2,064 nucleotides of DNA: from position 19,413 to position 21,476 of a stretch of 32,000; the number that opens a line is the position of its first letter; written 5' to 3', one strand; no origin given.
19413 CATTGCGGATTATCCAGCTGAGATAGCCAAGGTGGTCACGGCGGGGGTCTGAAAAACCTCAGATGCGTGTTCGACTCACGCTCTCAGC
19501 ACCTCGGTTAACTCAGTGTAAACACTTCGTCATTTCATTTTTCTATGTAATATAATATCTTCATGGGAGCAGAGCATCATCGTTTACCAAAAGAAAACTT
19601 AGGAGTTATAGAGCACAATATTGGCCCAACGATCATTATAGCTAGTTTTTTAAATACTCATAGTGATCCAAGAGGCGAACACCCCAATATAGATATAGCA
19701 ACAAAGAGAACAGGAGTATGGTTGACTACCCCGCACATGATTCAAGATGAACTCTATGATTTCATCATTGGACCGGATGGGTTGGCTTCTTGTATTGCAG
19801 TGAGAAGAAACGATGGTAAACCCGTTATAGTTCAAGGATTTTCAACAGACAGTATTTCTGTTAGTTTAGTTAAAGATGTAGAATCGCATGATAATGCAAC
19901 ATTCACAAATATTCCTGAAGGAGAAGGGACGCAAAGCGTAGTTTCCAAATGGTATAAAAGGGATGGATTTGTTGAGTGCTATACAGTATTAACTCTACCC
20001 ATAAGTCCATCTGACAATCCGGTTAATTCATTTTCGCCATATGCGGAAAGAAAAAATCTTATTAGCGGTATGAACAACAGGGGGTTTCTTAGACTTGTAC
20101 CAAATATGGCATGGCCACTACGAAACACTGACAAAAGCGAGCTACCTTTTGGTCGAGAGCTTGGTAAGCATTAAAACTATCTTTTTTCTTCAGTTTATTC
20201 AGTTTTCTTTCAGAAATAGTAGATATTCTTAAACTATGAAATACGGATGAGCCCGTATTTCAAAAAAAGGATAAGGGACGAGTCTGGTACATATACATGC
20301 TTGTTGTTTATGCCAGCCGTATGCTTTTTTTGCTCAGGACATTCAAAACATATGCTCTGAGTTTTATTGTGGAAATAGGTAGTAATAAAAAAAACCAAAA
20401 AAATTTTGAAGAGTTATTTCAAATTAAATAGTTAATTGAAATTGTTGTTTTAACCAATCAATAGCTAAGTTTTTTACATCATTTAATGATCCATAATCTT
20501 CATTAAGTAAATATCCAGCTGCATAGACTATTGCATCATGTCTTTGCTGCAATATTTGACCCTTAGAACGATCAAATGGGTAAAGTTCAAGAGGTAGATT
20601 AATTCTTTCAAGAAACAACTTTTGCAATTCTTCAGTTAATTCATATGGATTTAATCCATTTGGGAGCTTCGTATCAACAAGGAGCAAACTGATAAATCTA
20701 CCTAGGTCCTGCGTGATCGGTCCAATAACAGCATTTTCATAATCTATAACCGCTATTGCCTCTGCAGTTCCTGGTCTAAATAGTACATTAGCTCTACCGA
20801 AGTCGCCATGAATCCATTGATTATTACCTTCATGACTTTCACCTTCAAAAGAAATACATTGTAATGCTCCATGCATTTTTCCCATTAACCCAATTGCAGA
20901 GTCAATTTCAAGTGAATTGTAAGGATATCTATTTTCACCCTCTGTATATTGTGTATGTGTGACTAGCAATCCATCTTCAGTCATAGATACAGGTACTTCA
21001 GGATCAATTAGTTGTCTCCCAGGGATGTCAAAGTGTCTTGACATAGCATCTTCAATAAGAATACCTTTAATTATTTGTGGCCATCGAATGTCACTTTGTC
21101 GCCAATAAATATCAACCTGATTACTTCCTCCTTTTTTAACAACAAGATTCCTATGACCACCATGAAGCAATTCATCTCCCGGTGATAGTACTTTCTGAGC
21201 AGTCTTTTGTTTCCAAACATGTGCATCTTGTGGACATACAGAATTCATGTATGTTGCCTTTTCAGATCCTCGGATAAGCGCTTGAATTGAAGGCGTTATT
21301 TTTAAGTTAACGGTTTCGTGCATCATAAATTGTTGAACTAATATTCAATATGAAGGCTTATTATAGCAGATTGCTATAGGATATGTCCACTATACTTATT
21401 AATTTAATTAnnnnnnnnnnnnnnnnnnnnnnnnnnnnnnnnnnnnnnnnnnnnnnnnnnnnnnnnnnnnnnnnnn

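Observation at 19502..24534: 5-kb block between tRNA-Phe and tRNA-Gly with five soluble, unassignable or kinase-fold genes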

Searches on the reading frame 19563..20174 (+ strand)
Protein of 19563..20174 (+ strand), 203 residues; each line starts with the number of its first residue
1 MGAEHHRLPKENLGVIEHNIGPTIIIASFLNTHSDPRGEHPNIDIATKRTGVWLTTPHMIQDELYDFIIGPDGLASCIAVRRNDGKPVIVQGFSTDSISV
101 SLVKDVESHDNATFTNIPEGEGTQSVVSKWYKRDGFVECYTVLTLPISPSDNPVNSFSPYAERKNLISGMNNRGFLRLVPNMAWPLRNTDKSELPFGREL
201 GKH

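Call 4: search_protein_families(library=pfam, proteins=[window:19563-20174:+], max_evalue=1)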
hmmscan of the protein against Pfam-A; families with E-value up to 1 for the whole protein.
window:19563-20174:+ (203 aa): 1 family
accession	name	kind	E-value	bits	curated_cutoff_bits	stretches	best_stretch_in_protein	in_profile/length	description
PF04392.18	ABC_sub_bind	-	0.24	11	25.9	1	55-111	51-107/293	ABC transporter substrate binding protein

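Call 5: search_protein_families(library=padloc, proteins=[window:19563-20174:+], max_evalue=1)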
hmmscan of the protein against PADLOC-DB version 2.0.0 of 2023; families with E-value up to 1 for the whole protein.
window:19563-20174:+ (203 aa): 0 families

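Call 6: search_protein_families(library=ncbifam, proteins=[window:19563-20174:+], max_evalue=1)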
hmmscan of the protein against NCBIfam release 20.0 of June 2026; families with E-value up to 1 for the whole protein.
window:19563-20174:+ (203 aa): 0 families

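Call 68: search_protein_families(library=phrogs, proteins=[window:19563-20174:+], max_evalue=0.1)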
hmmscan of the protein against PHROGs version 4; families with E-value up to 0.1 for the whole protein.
window:19563-20174:+ (203 aa): 0 families

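Call 73: find_encoding_contigs(protein=P0006, flank=5000, max_places=3)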
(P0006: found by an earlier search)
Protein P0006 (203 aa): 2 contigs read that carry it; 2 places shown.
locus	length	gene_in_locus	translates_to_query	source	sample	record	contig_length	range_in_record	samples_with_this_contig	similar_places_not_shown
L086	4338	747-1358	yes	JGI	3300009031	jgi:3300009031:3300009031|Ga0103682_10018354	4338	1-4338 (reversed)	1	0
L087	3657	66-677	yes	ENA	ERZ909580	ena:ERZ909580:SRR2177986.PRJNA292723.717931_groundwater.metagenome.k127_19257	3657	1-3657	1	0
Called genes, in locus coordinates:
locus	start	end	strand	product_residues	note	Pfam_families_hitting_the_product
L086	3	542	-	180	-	?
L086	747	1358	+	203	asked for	-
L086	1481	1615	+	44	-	-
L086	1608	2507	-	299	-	PF01636:APH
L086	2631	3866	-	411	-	-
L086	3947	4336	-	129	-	?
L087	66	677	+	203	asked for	-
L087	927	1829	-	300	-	PF01636:APH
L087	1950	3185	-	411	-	-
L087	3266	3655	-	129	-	?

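Call 74: find_encoding_contigs(protein=P0016, flank=5000, max_places=3)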
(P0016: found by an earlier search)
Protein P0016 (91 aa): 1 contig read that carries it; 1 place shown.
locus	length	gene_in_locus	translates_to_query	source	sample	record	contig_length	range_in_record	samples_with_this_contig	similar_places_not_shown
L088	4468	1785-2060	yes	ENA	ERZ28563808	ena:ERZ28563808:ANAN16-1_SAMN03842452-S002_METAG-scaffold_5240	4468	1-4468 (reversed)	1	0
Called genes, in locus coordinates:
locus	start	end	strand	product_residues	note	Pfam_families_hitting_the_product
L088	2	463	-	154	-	?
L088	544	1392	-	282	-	-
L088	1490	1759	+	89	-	-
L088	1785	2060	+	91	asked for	-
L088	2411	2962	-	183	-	PF06197:DUF998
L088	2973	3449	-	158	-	PF00293:NUDIX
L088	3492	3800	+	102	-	PF06249:EutQ (weak), PF02311:AraC_binding (weak), PF07883:Cupin_2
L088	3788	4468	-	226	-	?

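Call 77: search_dna_similar(query=window:19563-20174:+, collection=phages, mode=protein, max_evalue=0.01, max_rows=5)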
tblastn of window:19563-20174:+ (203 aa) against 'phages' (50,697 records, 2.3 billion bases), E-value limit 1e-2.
Records with a match: 1; places in all: 1; records where one place covers at least 80% of the query: 0.
Best place of each record, by identity: <60% 1.
By first word of the organism name: Pantoea 1.
By host as written in the record: Pantoea agglomerans SN01121 1.
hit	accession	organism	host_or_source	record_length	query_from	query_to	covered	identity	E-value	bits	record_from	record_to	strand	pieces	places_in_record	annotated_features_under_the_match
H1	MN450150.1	Pantoea phage vB_PagP-SK1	Pantoea agglomerans SN01121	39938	77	152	37%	30.0%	2e-3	44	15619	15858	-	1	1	hypothetical protein (x2) | DNA polymerase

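Call 95: search_solved_structures(query=window:19563-20174:+, max_evalue=1)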
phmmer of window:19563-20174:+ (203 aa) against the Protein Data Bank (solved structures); distinct sequences matched with E-value up to 1: 0.

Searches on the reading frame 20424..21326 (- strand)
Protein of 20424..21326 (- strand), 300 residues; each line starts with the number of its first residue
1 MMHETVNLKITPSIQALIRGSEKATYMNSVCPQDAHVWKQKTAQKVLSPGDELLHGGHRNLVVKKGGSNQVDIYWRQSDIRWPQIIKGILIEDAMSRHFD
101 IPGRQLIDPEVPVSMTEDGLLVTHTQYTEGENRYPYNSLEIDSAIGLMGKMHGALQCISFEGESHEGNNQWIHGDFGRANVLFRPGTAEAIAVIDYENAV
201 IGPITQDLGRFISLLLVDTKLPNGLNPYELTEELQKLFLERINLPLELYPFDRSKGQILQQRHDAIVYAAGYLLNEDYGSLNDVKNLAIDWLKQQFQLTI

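Call 4: search_protein_families(library=pfam, proteins=[window:20424-21326:-], max_evalue=1)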
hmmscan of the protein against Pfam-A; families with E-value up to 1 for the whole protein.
window:20424-21326:- (300 aa): 4 families
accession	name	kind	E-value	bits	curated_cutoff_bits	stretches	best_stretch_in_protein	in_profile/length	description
PF01636.29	APH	-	9.9e-10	39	23.2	1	167-214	166-212/239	Phosphotransferase enzyme family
PF02958.26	EcKL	-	0.00035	20.4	22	1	164-215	210-264/294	Ecdysteroid kinase-like family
PF07914.17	DUF1679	-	0.0022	17.4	24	1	171-213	270-315/414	Uncharacterized oxidoreductase dhs-27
PF19974.5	TCAD9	-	0.068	12.8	40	1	169-210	297-336/429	Ternary complex associated domain 9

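Call 5: search_protein_families(library=padloc, proteins=[window:20424-21326:-], max_evalue=1)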
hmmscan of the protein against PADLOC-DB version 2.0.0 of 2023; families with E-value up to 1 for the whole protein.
window:20424-21326:- (300 aa): 0 families

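Call 6: search_protein_families(library=ncbifam, proteins=[window:20424-21326:-], max_evalue=1)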
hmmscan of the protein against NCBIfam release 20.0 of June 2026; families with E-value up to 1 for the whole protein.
window:20424-21326:- (300 aa): 3 families
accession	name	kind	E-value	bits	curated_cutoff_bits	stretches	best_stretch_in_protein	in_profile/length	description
TIGR01767.2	MTRK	equivalog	0.00045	19.4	275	1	171-243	228-297/401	S-methyl-5-thioribose kinase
NF008738.0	PRK11768.1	equivalog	0.0019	17.6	194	1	163-209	191-233/327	serine/threonine protein kinase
NF045759.1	NamurgluKinAmgK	equivalog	0.15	11.2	550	1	169-209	183-220/324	N-acetylmuramate/N-acetylglucosamine kinase AmgK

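Call 13: search_solved_structures(query=window:20424-21326:-, max_evalue=1)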
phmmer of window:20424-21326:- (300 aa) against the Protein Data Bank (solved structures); distinct sequences matched with E-value up to 1: 7.
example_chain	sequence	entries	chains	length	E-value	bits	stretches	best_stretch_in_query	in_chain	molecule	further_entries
8v3v_A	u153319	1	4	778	0.07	15.2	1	170-210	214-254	Acyl-Coenzyme A dehydrogenase family, member 11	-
9o56_A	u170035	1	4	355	0.36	12.9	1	172-214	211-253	Aminoglycoside phosphotransferase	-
3c85_A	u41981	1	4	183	0.46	12.5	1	33-109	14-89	Putative glutathione-regulated potassium-efflux system protein KefB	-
3dxp_A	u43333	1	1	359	0.49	12.4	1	171-209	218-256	putative acyl-CoA dehydrogenase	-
2olc_A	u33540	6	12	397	0.63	12.1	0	171-234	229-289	Methylthioribose kinase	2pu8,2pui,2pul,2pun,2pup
7kws_A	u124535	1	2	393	0.88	11.6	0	60-102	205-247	UDP-glucose 6-dehydrogenase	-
8v3u_A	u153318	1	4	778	0.91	11.5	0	170-210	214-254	Acyl-Coenzyme A dehydrogenase family, member 11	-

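Call 68: search_protein_families(library=phrogs, proteins=[window:20424-21326:-], max_evalue=0.1)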
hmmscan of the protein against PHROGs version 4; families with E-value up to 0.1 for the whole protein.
window:20424-21326:- (300 aa): 0 families

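Call 78: search_dna_similar(query=window:20424-21326:-, collection=phages, mode=protein, max_evalue=0.01, max_rows=5)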
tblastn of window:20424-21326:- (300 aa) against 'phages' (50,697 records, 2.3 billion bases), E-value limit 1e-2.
No match.

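Call 84: find_related_loci(query=window:20424-21326:-, collection=viral_contigs, flank=8000)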
Query window:20424-21326:- (300 aa) in viral_contigs; peptide patterns used: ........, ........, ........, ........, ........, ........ (x = any residue, [..] = any of these).
2 stretches matched a pattern, but none encodes a relative of the query by tblastn (E <= 1e-3).
